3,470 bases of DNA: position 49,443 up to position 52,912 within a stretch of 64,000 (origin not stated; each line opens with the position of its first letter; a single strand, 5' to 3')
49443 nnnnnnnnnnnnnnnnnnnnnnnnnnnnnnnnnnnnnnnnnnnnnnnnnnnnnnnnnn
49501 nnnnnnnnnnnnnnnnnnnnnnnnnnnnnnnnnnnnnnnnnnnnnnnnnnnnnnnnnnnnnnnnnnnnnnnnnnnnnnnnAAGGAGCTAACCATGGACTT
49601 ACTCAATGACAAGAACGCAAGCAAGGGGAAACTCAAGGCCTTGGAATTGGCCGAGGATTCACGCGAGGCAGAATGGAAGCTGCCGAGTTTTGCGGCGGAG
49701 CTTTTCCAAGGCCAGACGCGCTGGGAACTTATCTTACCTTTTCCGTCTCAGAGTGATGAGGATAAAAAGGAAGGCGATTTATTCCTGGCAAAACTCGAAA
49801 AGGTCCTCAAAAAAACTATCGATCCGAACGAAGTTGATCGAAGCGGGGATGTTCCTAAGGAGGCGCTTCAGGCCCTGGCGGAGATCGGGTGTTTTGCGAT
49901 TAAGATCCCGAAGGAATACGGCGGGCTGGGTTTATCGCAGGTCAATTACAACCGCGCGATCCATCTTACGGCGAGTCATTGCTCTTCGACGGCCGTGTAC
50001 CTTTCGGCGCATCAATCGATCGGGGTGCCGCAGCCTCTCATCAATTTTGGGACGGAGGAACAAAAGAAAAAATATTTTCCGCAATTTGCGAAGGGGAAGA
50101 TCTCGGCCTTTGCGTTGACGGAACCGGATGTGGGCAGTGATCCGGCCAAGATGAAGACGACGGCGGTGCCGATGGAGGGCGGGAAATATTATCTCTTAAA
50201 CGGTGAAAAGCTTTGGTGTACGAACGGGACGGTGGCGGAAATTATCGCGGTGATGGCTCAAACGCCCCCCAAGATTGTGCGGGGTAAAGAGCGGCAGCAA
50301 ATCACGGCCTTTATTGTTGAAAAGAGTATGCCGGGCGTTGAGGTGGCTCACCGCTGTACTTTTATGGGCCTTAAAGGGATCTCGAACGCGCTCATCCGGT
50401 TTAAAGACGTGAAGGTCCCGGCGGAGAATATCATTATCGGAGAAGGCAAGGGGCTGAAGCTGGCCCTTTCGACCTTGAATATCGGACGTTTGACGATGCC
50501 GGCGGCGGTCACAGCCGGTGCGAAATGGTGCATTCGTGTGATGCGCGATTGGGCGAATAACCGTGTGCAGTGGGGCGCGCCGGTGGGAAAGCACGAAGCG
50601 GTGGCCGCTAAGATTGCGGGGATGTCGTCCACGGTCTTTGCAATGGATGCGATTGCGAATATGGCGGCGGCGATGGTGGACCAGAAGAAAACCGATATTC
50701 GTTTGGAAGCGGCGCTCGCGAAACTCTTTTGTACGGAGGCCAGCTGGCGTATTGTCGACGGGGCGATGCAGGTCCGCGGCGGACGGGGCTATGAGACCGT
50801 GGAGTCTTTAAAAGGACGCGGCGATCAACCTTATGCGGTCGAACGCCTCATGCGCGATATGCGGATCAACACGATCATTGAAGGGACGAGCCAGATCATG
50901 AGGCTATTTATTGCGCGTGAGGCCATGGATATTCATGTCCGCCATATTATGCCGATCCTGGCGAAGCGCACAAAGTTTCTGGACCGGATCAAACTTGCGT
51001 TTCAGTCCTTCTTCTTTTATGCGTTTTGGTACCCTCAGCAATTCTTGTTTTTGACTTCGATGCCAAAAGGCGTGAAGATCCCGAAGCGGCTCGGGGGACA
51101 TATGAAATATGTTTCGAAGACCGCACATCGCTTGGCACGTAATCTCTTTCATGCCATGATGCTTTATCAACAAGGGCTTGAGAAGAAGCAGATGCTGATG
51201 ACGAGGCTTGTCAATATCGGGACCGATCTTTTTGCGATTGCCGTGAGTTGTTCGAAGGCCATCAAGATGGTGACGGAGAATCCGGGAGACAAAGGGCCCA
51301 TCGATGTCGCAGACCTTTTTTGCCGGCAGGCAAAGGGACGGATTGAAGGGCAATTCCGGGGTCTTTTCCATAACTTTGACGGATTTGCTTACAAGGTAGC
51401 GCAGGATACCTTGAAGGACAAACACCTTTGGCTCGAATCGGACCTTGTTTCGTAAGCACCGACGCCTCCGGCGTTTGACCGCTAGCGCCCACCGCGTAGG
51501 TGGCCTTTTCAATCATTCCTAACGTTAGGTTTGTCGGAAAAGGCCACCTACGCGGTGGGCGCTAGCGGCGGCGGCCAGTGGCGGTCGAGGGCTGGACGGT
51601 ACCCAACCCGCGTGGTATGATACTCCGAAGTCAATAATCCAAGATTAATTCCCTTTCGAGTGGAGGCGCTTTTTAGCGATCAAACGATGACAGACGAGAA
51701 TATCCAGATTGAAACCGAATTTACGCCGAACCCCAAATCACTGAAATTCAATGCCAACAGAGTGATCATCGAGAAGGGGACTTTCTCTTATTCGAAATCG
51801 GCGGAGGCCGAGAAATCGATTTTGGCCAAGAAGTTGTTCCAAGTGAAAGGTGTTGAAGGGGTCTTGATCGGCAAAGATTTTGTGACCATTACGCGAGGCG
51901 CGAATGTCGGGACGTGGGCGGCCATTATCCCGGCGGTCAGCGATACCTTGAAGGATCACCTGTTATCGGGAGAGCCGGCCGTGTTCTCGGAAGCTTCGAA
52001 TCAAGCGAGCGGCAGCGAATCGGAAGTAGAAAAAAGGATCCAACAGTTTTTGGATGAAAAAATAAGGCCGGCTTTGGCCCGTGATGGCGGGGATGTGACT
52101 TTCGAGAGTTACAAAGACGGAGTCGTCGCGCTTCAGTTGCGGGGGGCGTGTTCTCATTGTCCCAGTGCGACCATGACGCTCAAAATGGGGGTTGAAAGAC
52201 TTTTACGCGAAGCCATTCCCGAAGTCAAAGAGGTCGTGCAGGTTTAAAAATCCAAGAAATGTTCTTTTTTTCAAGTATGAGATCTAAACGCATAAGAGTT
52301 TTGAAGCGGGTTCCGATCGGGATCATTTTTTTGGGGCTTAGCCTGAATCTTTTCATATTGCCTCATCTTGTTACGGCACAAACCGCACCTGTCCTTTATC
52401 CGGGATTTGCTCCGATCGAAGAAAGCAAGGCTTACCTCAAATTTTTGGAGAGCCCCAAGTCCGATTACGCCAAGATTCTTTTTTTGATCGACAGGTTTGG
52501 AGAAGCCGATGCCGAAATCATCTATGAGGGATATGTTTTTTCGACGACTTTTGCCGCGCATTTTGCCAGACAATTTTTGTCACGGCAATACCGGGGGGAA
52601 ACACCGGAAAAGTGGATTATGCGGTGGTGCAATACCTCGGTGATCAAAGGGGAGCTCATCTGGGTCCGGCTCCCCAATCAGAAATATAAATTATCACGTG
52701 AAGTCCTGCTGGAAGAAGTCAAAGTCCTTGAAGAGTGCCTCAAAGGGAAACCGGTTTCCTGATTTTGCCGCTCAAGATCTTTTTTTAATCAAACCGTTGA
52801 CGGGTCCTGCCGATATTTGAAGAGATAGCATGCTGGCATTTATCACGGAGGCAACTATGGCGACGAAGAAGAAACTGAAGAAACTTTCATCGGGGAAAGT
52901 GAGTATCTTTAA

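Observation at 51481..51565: Second repeat family: nested perfect palindrome (29-bp arms) present three times, each immediately 3' of a plus-strand gene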

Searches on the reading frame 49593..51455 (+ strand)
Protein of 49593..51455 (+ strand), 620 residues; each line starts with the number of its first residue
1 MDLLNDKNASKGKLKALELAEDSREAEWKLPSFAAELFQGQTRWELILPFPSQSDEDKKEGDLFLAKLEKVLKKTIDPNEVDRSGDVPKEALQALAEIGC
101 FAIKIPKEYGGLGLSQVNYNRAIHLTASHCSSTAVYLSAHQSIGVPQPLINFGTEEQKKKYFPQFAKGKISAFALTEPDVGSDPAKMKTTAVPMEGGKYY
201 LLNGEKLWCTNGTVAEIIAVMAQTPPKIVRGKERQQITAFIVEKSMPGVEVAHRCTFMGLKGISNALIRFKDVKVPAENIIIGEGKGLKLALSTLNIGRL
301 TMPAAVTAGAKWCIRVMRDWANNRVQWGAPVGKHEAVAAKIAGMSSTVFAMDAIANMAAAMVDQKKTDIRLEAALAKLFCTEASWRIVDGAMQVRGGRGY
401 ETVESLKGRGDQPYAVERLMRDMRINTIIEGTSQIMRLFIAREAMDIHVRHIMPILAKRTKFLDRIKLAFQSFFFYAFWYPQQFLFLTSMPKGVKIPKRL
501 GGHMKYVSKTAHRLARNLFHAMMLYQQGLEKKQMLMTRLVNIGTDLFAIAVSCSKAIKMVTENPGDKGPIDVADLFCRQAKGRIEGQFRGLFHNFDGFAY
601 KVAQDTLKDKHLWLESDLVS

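Call 11: search_protein_families(library=pfam, proteins=[window:49593-51455:+])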
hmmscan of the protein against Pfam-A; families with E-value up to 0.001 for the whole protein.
window:49593-51455:+ (620 aa): 6 families
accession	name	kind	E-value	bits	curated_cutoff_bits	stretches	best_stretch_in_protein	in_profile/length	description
PF00441.29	Acyl-CoA_dh_1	-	4.6e-34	118.2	22.4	1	285-444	1-149/150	Acyl-CoA dehydrogenase, C-terminal domain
PF02771.21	Acyl-CoA_dh_N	-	3.5e-24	85.8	22.9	1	62-169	5-113/113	Acyl-CoA dehydrogenase, N-terminal domain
PF02770.24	Acyl-CoA_dh_M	-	1.5e-22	80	33.3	1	172-273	1-97/97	Acyl-CoA dehydrogenase, middle domain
PF21343.2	ACAD9-ACADV_C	-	2.7e-11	44.3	27.8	1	504-591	7-95/120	ACAD9/ACADV, C-terminal domain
PF08028.16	Acyl-CoA_dh_2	-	2.9e-06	28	22.7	1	308-427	9-127/134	Acyl-CoA dehydrogenase, C-terminal domain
PF21263.2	Acyl-CoA-dh_C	-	0.00051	20.7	27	0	521-589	13-75/96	Acyl-CoA dehydrogenase, C-terminal domain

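Call 14: find_encoding_contigs(protein=window:49593-51455:+, flank=3000, max_places=6)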
Protein window:49593-51455:+ (620 aa): 1 contig read that carries it; 1 place shown.
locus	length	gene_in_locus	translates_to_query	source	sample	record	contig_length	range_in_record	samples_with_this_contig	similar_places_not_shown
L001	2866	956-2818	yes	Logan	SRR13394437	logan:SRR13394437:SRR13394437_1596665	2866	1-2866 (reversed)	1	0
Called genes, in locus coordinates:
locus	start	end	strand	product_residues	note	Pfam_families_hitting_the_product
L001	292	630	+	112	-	-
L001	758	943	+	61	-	-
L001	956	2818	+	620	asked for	PF02771:Acyl-CoA_dh_N, PF02770:Acyl-CoA_dh_M, PF00441:Acyl-CoA_dh_1, PF08028:Acyl-CoA_dh_2 (weak), PF21343:ACAD9-ACADV_C (faint)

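Call 27: find_homologous_proteins(query=window:49593-51455:+, max_evalue=1e-80)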
Query window:49593-51455:+ (620 aa): 8000 proteins with E <= 1e-80 among 8000 candidates; the best 120 are listed.
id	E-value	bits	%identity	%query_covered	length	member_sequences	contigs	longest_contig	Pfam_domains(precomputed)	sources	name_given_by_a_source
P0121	0.0e+0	1409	100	100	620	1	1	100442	PF02770.25,PF00441.30,PF08028.17,PF02771.22,PF21343.3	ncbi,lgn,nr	ncbi:MAG: acyl-CoA dehydrogenase family protein [Candidatus Omnitrophica bacterium]|nr:acyl-CoA dehy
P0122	0.0e+0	1028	70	100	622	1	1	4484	PF21263.3,PF02770.25,PF00441.30,PF08028.17,PF02771.22,PF21343.3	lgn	-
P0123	0.0e+0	1027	70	100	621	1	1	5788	PF21263.3,PF02770.25,PF00441.30,PF08028.17,PF02771.22,PF21343.3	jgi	jgi:hypothetical protein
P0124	0.0e+0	1019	70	100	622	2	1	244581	PF21263.3,PF02770.25,PF00441.30,PF02771.22,PF21343.3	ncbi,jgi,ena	-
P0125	0.0e+0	1018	71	100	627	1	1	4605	PF21263.3,PF02770.25,PF00441.30,PF08028.17,PF02771.22,PF21343.3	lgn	-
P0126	0.0e+0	1018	69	100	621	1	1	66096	PF21263.3,PF02770.25,PF00441.30,PF08028.17,PF02771.22,PF21343.3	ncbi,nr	ncbi:MAG: acyl-CoA dehydrogenase family protein [Candidatus Omnitrophica bacterium]|nr:acyl-CoA dehy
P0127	0.0e+0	1017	71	100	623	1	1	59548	PF21263.3,PF02770.25,PF00441.30,PF08028.17,PF02771.22,PF21343.3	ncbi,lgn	-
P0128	0.0e+0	1017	70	100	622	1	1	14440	PF21263.3,PF02770.25,PF00441.30,PF08028.17,PF02771.22,PF21343.3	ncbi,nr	ncbi:MAG: acyl-CoA dehydrogenase family protein [Candidatus Omnitrophica bacterium]|nr:acyl-CoA dehy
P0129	0.0e+0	1016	70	100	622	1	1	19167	PF21263.3,PF02770.25,PF00441.30,PF08028.17,PF02771.22,PF21343.3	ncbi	-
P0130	0.0e+0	1011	70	100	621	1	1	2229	PF21263.3,PF02770.25,PF00441.30,PF08028.17,PF02771.22,PF21343.3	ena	-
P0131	3.2e-298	1008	70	100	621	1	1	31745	PF02770.25,PF00441.30,PF08028.17,PF02771.22,PF21343.3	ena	-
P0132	3.2e-298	1008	70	100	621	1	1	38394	PF21263.3,PF02770.25,PF00441.30,PF08028.17,PF02771.22,PF21343.3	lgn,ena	-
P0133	1.1e-297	1006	69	100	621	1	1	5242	PF21263.3,PF02770.25,PF00441.30,PF08028.17,PF02771.22,PF21343.3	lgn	-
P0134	9.6e-297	1003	69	100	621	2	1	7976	PF21263.3,PF02770.25,PF00441.30,PF08028.17,PF02771.22,PF21343.3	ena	-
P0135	1.5e-296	1002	70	100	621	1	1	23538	PF21263.3,PF02770.25,PF00441.30,PF08028.17,PF02771.22,PF21343.3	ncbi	-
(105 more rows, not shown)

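Call 28: find_encoding_contigs(protein=P0124, flank=10000, max_places=2)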
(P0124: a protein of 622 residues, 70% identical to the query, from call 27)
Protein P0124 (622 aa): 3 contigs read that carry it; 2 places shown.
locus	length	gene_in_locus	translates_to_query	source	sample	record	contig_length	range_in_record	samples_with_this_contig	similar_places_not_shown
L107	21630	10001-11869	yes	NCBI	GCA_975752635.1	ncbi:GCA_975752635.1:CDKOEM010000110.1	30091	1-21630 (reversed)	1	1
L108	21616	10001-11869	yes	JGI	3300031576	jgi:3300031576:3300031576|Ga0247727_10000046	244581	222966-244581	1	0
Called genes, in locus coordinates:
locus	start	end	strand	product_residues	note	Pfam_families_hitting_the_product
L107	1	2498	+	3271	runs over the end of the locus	-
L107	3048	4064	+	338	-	PF00389:2-Hacid_dh, PF02826:2-Hacid_dh_C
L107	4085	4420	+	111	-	-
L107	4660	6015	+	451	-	PF02878:PGM_PMM_I, PF02879:PGM_PMM_II, PF02880:PGM_PMM_III, PF00408:PGM_PMM_IV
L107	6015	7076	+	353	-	PF00483:NTP_transferase, PF01128:IspD (weak), PF12804:NTP_transf_3, PF22640:ManC_GMP_beta-helix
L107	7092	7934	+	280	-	PF02673:BacA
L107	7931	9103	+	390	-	PF17785:PUA_3, PF10672:Methyltrans_SAM, PF02475:TRM5-TYW2_MTfase (faint), PF03602:Cons_hypoth95, PF05175:MTS (weak), PF13847:Methyltransf_31 (weak)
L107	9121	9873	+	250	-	PF03372:Exo_endo_phos, PF14529:Exo_endo_phos_2 (faint)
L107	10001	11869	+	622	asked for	PF02771:Acyl-CoA_dh_N, PF02770:Acyl-CoA_dh_M, PF00441:Acyl-CoA_dh_1, PF21263:Acyl-CoA-dh_C (faint), PF21343:ACAD9-ACADV_C (weak)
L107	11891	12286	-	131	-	-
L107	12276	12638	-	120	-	-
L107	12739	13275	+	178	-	-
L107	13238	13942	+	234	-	-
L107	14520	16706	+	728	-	PF03460:NIR_SIR_ferr, PF01077:NIR_SIR, PF03460:NIR_SIR_ferr, PF01077:NIR_SIR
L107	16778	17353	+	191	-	PF18734:HEPN_AbiU2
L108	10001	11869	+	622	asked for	PF02771:Acyl-CoA_dh_N, PF02770:Acyl-CoA_dh_M, PF00441:Acyl-CoA_dh_1, PF21263:Acyl-CoA-dh_C (faint), PF21343:ACAD9-ACADV_C (weak)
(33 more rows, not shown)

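Call 29: find_encoding_contigs(protein=P0126, flank=10000, max_places=2)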
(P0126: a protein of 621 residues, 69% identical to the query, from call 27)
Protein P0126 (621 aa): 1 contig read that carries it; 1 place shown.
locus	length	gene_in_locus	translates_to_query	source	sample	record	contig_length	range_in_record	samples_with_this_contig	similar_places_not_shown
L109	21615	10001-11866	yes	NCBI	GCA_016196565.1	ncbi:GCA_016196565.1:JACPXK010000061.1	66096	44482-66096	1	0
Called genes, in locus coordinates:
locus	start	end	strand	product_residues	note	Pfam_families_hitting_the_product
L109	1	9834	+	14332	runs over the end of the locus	-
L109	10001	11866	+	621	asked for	PF02771:Acyl-CoA_dh_N, PF02770:Acyl-CoA_dh_M, PF00441:Acyl-CoA_dh_1, PF08028:Acyl-CoA_dh_2, PF21263:Acyl-CoA-dh_C (faint), PF21343:ACAD9-ACADV_C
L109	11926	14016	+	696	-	PF00596:Aldolase_II, PF00106:adh_short, PF08659:KR (weak), PF13561:adh_short_C2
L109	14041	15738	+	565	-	PF03460:NIR_SIR_ferr, PF01077:NIR_SIR, PF03460:NIR_SIR_ferr, PF01077:NIR_SIR (weak)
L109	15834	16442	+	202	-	-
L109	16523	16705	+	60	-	-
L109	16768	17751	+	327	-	PF00579:tRNA-synt_1b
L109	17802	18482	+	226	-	PF02616:SMC_ScpA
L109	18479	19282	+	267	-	PF04079:SMC_ScpB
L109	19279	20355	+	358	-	PF01817:CM_2, PF00800:PDT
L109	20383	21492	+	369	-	PF00155:Aminotran_1_2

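Call 30: find_encoding_contigs(protein=P0127, flank=10000, max_places=2)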
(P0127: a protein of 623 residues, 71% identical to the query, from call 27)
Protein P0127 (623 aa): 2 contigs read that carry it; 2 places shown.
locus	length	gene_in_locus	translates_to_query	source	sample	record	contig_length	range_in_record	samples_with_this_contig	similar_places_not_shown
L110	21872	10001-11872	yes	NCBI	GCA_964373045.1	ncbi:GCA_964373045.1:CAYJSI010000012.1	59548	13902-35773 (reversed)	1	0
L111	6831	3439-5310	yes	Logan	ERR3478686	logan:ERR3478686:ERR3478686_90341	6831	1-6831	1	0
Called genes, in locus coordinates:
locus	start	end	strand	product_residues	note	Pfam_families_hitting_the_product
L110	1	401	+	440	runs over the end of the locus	PF00749:tRNA-synt_1c, PF19269:Anticodon_2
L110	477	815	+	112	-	PF11969:DcpS_C, PF01230:HIT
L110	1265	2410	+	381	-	PF13173:AAA_14, PF13635:DUF4143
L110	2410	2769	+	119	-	-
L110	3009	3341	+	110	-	-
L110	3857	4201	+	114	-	-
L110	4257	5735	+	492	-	PF02878:PGM_PMM_I, PF02879:PGM_PMM_II, PF02880:PGM_PMM_III, PF00408:PGM_PMM_IV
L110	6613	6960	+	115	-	PF22640:ManC_GMP_beta-helix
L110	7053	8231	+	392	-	PF17785:PUA_3, PF10672:Methyltrans_SAM, PF03602:Cons_hypoth95, PF05175:MTS (weak), PF13847:Methyltransf_31 (weak)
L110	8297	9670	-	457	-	PF00672:HAMP, PF13487:HD_5, PF01966:HD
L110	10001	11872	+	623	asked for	PF02771:Acyl-CoA_dh_N, PF02770:Acyl-CoA_dh_M, PF00441:Acyl-CoA_dh_1, PF08028:Acyl-CoA_dh_2 (weak), PF21263:Acyl-CoA-dh_C (faint), PF21343:ACAD9-ACADV_C (weak)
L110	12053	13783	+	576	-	PF03460:NIR_SIR_ferr, PF01077:NIR_SIR, PF03460:NIR_SIR_ferr (weak)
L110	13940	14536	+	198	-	-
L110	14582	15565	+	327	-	PF00579:tRNA-synt_1b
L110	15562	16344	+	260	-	PF02616:SMC_ScpA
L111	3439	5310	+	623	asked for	PF02771:Acyl-CoA_dh_N, PF02770:Acyl-CoA_dh_M, PF00441:Acyl-CoA_dh_1, PF08028:Acyl-CoA_dh_2 (weak), PF21263:Acyl-CoA-dh_C (faint), PF21343:ACAD9-ACADV_C (weak)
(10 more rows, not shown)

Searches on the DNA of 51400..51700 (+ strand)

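Call 54: search_rna_families(source=window, start=51400, end=51700, threshold=evalue, max_evalue=10)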
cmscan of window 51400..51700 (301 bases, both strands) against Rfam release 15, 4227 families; matches with E-value up to 10: 12.
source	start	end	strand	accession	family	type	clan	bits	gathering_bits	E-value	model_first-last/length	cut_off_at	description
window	51475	51570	+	RF04100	mir-493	Gene; miRNA;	-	40.7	68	3.8e-06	1-89/89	no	mir-493 microRNA precursor family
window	51473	51572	-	RF04126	mir-9198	Gene; miRNA;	-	32.3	92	0.00025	1-79/79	no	mir-9198 microRNA precursor family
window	51475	51574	+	RF04126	mir-9198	Gene; miRNA;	-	30.9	92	0.00055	1-79/79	no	mir-9198 microRNA precursor family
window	51477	51567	-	RF00102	VA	Gene;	-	28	62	0.0088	1-159/159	no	VA RNA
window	51470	51511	+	RF01388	isrD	Gene; sRNA;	-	23.5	37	0.012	1-51/51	no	isrD Hfq binding RNA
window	51536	51567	-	RF01388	isrD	Gene; sRNA;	-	21.8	37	0.034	1-51/51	no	isrD Hfq binding RNA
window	51478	51569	-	RF04260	mir-2005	Gene; miRNA;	-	20.7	61.4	0.19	1-93/93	no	mir-2005 microRNA precursor family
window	51490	51596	+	RF01975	HOTAIRM1_1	Gene; lncRNA;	-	17.5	70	8.9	1-125/125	no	HOX antisense intergenic RNA myeloid 1 conserved region 1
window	51494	51553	-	RF03614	mir-3431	Gene; miRNA;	-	14.1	100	4.2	1-86/86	no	mir-3431 microRNA precursor family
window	51503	51544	-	RF01153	sn3060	Gene; snRNA; snoRNA; CD-box;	-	13.2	45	6.8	1-67/67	no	Small nucleolar RNA sn3060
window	51450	51478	-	RF01841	veev_FSE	Cis-reg; frameshift_element;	-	12.9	55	7.6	26-54/71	no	venezuelan equine encephalitis virus ribosomal frameshift element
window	51533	51587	+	RF02927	Actino-ugpB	Gene; sRNA;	-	12.8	42.5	8.9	1-61/61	no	Actino-ugpB RNA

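Call 61: search_dna_similar(query=window:51470-51580:+, collection=plasmids, mode=distant, max_evalue=0.01, max_rows=10)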
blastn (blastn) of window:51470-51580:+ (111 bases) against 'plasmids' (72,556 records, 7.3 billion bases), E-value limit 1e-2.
No match.

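Call 62: search_dna_similar(query=window:51470-51580:+, collection=phages, mode=distant, max_evalue=0.01, max_rows=10)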
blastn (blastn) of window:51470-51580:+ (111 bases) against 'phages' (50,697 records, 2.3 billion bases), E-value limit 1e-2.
No match.

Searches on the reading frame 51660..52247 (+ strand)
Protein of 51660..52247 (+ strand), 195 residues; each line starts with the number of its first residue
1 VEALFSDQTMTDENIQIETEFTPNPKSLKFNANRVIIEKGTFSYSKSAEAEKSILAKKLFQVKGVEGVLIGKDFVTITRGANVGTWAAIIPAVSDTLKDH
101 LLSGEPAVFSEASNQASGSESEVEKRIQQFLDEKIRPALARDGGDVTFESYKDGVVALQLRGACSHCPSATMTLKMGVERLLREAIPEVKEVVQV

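Call 11: search_protein_families(library=pfam, proteins=[window:51660-52247:+])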
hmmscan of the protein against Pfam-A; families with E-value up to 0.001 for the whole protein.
window:51660-52247:+ (195 aa): 2 families
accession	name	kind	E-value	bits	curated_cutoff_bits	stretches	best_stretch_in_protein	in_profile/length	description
PF01106.22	NifU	-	3.5e-28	98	27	1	127-193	1-67/67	NifU-like domain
PF08712.16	Nfu_N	-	3.6e-24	85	27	1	17-104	1-88/88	Scaffold protein Nfu/NifU N terminal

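Call 79: list_cluster_members(proteins=[window:51660-52247:+, window:51687-52247:+, window:52259-52762:+, window:52277-52762:+, window:52830-53057:+, window:52857-53057:+, window:53261-54244:+, window:48914-49267:+, window:49320-49580:+])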
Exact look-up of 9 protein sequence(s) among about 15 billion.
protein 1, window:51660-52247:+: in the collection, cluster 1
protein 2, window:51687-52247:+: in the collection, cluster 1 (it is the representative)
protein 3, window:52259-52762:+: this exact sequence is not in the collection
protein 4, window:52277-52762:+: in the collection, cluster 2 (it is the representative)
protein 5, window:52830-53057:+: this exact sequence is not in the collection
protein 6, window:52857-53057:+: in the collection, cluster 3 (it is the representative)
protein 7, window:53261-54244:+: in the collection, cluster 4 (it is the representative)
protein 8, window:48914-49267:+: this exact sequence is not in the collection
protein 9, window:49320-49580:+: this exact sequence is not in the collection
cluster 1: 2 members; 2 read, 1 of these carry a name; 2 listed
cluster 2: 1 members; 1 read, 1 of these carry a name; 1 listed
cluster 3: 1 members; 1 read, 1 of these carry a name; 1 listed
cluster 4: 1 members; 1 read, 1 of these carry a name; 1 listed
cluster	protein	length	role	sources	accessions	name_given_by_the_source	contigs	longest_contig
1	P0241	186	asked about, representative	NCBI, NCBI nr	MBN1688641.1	MAG: NifU family protein [Candidatus Omnitrophica bacterium] | NifU family protein [Candidatus Omnitrophota bacterium]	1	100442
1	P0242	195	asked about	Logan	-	-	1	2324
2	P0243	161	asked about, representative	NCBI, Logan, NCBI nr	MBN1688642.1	MAG: hypothetical protein JW893_06040 [Candidatus Omnitrophica bacterium] | hypothetical protein [Candidatus Omnitrophota bacterium]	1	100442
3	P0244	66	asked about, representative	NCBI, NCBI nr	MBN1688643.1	MAG: hypothetical protein JW893_06045 [Candidatus Omnitrophica bacterium] | hypothetical protein [Candidatus Omnitrophota bacterium]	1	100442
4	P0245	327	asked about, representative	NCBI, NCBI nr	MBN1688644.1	MAG: tryptophan--tRNA ligase [Candidatus Omnitrophica bacterium] | tryptophan--tRNA ligase [Candidatus Omnitrophota bacterium]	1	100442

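Call 80: find_encoding_contigs(protein=window:51660-52247:+, flank=10000, max_places=4)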
Protein window:51660-52247:+ (195 aa): 1 contig read that carries it; 1 place shown.
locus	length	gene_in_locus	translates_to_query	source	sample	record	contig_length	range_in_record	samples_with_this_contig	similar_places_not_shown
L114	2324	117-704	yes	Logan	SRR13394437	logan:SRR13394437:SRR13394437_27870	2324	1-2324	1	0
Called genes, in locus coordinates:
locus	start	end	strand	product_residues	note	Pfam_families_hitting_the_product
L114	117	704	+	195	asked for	PF08712:Nfu_N, PF01106:NifU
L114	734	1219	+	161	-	-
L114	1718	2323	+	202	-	?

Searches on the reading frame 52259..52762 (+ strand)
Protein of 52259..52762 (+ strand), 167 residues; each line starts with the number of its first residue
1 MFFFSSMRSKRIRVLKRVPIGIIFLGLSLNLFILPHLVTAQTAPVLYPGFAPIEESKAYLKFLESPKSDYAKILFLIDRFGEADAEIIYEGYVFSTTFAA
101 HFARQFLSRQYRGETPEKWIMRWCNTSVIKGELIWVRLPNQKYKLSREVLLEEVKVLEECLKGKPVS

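Call 11: search_protein_families(library=pfam, proteins=[window:52259-52762:+])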
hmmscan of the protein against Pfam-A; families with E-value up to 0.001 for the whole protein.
window:52259-52762:+ (167 aa): 0 families

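Call 76: find_encoding_contigs(protein=window:52259-52762:+, flank=10000, max_places=4)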
Protein window:52259-52762:+ (167 aa): no gene with exactly this product is on record in the collection.
